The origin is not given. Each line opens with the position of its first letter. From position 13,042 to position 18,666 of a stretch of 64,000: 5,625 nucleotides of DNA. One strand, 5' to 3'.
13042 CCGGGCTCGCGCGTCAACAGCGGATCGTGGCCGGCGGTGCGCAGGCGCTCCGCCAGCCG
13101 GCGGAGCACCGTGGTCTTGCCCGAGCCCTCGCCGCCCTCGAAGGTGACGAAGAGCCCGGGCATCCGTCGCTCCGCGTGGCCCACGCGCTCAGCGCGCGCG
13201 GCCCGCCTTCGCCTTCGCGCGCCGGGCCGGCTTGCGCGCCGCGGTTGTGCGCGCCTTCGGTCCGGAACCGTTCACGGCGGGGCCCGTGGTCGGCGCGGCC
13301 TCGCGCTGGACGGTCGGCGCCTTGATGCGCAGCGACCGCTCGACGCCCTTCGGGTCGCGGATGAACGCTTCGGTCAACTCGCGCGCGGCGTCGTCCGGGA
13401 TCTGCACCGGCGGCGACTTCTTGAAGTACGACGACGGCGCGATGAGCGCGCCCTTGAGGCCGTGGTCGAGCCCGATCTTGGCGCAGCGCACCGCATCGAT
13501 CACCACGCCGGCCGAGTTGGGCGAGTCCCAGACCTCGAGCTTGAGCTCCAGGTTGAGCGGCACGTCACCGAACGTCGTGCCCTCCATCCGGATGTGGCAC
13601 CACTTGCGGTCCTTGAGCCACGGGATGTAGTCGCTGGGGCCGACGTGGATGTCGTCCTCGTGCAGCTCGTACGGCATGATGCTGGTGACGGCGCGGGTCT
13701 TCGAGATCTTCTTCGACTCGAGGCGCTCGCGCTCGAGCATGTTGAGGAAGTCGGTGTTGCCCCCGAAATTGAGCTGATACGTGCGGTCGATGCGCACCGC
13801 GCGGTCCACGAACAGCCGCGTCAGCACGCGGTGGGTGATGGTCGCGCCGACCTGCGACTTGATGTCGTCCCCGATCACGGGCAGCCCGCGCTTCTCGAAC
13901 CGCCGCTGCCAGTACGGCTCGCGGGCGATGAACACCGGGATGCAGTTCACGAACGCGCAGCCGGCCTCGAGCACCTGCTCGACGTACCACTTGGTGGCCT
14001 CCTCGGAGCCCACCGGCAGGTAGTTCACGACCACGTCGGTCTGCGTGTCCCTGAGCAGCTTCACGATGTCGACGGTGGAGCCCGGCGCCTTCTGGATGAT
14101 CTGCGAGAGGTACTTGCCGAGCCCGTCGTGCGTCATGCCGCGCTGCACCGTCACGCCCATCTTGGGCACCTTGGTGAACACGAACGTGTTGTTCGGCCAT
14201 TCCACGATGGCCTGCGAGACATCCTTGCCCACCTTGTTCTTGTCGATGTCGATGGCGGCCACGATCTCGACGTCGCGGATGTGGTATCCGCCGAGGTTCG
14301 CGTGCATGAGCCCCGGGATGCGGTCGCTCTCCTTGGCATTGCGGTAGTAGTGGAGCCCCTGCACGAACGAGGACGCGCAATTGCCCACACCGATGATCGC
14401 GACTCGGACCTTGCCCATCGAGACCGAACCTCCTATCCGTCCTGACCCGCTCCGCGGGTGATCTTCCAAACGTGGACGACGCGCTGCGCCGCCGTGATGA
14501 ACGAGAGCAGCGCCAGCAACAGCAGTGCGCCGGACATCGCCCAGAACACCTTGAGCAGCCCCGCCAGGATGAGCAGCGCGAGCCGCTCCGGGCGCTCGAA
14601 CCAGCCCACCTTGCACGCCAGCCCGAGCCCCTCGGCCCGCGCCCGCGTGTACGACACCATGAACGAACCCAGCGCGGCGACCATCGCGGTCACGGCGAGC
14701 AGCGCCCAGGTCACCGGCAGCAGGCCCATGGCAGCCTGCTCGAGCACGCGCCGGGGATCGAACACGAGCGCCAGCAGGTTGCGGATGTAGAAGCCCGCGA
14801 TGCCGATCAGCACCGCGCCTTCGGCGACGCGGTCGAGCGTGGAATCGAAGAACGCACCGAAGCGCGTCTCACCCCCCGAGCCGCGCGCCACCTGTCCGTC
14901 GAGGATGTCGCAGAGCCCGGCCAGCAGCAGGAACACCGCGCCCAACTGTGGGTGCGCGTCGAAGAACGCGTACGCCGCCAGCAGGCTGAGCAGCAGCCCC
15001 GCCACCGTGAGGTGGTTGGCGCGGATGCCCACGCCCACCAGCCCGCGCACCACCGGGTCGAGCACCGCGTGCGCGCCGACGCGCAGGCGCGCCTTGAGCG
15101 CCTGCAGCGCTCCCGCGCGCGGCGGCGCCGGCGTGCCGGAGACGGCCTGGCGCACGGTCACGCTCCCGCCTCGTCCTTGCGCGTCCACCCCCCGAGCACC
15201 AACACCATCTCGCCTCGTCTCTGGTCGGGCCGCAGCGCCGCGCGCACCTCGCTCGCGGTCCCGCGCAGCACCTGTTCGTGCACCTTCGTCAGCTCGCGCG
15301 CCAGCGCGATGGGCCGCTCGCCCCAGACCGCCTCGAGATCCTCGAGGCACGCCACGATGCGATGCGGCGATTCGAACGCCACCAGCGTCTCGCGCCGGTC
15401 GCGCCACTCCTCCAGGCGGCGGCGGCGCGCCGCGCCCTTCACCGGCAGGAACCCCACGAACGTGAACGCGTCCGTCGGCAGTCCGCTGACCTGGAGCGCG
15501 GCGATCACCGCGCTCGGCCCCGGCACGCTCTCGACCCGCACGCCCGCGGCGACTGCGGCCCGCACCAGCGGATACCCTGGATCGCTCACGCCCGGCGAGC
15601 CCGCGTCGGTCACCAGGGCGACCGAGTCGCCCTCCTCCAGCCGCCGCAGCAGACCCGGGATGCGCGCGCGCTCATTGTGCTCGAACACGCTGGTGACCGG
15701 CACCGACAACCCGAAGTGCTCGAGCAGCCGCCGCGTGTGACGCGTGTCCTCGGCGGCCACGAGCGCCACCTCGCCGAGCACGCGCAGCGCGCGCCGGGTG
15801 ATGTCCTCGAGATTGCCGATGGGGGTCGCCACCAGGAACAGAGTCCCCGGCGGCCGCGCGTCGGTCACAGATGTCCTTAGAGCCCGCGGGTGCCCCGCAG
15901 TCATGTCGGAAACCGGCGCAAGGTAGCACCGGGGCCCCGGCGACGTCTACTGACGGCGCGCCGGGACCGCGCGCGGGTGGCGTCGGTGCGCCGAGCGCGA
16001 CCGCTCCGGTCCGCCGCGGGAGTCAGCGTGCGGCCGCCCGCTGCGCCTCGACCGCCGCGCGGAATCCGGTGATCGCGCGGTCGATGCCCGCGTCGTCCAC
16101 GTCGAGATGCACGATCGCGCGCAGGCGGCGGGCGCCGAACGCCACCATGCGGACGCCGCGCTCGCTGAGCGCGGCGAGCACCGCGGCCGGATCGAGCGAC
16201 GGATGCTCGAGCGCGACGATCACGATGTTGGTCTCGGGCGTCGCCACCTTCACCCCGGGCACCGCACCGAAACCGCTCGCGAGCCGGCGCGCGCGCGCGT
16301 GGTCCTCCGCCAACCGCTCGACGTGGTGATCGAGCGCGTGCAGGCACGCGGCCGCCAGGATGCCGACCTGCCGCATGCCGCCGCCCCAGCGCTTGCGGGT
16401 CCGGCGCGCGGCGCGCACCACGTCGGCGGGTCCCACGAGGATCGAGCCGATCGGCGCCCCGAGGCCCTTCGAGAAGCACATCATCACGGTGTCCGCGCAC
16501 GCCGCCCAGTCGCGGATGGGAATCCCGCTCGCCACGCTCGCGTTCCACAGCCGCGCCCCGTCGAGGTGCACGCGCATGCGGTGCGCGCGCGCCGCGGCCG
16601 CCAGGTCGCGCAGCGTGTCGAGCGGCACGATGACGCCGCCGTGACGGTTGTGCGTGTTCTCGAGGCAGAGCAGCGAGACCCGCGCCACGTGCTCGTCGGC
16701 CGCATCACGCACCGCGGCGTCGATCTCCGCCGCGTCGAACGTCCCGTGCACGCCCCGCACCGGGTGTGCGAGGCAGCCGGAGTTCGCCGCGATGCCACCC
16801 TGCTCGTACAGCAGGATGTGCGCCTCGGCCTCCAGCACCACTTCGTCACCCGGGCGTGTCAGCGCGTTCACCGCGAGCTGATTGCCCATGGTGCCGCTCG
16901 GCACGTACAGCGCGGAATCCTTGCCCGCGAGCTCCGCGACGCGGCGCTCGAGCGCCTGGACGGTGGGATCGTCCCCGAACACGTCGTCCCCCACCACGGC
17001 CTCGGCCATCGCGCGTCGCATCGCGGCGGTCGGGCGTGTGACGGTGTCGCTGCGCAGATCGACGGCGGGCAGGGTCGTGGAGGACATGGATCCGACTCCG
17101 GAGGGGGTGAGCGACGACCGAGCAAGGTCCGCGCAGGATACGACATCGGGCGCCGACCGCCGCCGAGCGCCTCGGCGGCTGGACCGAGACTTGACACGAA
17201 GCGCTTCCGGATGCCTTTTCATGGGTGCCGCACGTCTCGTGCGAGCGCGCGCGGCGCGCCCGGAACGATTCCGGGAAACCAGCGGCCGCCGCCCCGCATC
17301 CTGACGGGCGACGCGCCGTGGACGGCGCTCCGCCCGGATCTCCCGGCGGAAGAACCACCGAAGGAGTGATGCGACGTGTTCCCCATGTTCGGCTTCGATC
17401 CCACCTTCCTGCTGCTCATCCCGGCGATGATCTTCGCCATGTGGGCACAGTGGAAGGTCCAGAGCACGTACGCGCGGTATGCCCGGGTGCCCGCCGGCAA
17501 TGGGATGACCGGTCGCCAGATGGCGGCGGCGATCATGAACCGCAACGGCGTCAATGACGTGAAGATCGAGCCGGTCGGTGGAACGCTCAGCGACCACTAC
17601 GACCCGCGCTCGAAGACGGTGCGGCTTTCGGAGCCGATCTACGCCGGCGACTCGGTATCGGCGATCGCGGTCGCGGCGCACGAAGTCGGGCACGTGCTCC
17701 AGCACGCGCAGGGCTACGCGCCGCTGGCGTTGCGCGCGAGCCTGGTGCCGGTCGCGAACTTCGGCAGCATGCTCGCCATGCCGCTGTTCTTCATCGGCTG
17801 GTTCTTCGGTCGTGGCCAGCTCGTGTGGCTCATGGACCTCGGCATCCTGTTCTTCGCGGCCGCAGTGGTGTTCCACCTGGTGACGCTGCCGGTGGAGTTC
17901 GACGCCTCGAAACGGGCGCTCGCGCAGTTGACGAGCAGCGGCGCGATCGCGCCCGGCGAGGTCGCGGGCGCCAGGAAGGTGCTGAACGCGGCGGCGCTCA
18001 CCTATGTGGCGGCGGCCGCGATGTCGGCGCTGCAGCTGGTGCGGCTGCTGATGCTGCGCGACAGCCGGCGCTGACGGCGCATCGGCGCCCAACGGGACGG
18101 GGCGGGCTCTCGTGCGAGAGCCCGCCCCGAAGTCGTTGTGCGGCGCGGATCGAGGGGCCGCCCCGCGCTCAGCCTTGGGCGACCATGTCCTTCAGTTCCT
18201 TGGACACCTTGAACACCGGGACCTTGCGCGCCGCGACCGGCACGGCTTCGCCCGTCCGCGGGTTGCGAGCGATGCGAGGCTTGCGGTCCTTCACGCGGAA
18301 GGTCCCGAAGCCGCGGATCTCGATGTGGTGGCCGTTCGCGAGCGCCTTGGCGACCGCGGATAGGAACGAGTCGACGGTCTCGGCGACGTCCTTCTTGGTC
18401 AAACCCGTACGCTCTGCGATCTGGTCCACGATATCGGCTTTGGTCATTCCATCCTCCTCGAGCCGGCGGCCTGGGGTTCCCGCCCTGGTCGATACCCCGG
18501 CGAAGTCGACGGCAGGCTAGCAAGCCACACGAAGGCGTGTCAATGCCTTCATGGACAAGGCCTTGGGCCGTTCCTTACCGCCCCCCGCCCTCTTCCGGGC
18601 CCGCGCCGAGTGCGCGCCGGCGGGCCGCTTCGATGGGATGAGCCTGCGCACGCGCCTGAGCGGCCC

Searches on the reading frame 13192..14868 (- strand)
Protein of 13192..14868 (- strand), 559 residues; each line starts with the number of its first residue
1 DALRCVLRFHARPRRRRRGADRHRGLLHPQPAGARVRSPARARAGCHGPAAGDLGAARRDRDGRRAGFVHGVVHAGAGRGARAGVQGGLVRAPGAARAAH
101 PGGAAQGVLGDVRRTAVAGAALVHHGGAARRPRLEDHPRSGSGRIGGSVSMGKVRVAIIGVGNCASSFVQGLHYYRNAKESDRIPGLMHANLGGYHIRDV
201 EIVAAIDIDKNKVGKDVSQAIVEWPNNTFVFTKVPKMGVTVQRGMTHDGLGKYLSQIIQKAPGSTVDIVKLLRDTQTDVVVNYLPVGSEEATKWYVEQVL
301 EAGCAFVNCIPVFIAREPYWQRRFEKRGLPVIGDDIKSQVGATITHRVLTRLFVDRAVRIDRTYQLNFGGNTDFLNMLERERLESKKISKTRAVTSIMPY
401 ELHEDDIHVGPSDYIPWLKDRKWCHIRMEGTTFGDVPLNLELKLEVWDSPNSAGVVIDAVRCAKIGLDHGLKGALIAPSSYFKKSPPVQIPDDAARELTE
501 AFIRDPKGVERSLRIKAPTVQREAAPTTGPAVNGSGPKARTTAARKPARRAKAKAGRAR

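Call 11: search_protein_families(library=pfam, proteins=[window:13192-14868:-], max_evalue=0.00001)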
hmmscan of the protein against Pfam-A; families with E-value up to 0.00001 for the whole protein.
window:13192-14868:- (559 aa): 1 family
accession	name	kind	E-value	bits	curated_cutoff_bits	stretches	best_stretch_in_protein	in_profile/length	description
PF01658.22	Inos-1-P_synth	-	2.6e-37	127.7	27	1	341-449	1-107/107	Myo-inositol-1-phosphate synthase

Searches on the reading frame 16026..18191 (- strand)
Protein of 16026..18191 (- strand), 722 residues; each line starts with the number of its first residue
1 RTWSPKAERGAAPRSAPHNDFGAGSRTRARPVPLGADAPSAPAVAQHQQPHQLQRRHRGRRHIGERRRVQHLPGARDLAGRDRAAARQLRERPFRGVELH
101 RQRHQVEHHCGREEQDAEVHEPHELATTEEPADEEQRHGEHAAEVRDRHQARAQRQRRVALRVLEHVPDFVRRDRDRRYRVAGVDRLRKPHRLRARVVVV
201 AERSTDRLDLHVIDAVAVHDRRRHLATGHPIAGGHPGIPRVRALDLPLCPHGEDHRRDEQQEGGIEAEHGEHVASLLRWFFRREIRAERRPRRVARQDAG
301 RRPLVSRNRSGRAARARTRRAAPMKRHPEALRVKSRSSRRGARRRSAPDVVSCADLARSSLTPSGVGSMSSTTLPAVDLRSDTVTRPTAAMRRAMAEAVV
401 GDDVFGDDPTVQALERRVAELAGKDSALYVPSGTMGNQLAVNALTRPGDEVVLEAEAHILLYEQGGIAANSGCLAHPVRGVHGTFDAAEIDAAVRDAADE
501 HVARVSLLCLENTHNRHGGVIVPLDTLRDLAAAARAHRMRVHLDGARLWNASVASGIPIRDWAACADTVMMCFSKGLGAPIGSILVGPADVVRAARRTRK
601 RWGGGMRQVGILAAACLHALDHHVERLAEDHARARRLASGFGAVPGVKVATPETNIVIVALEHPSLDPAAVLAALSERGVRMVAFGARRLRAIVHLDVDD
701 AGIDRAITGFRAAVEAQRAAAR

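Call 11: search_protein_families(library=pfam, proteins=[window:16026-18191:-], max_evalue=0.00001)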
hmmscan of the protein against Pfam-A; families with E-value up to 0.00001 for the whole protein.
window:16026-18191:- (722 aa): 2 families
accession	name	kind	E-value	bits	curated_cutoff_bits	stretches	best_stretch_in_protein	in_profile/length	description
PF01212.27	Beta_elim_lyase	-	3.7e-101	338.7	27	1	378-662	1-286/288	Beta-eliminating lyase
PF00155.27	Aminotran_1_2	-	1.6e-14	54.3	19.7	1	396-706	29-357/361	Aminotransferase class I and II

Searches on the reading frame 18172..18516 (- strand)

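Call 11: search_protein_families(library=pfam, proteins=[window:18172-18516:-], max_evalue=0.00001)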
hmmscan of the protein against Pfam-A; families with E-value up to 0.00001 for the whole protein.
window:18172-18516:- (115 aa): 3 families
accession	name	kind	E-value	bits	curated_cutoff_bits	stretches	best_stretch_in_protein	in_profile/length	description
PF00216.26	Bac_DNA_binding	-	2.5e-35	121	22.4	1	24-112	1-89/90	Bacterial DNA-binding protein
PF18291.6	HU-HIG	-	8e-09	36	26.2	1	23-113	31-119/125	HU domain fused to wHTH, Ig, or Glycine-rich motif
PF18289.6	HU-CCDC81_euk_2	-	8.1e-06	26.2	26.1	0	32-79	9-58/75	CCDC81 eukaryotic HU domain 2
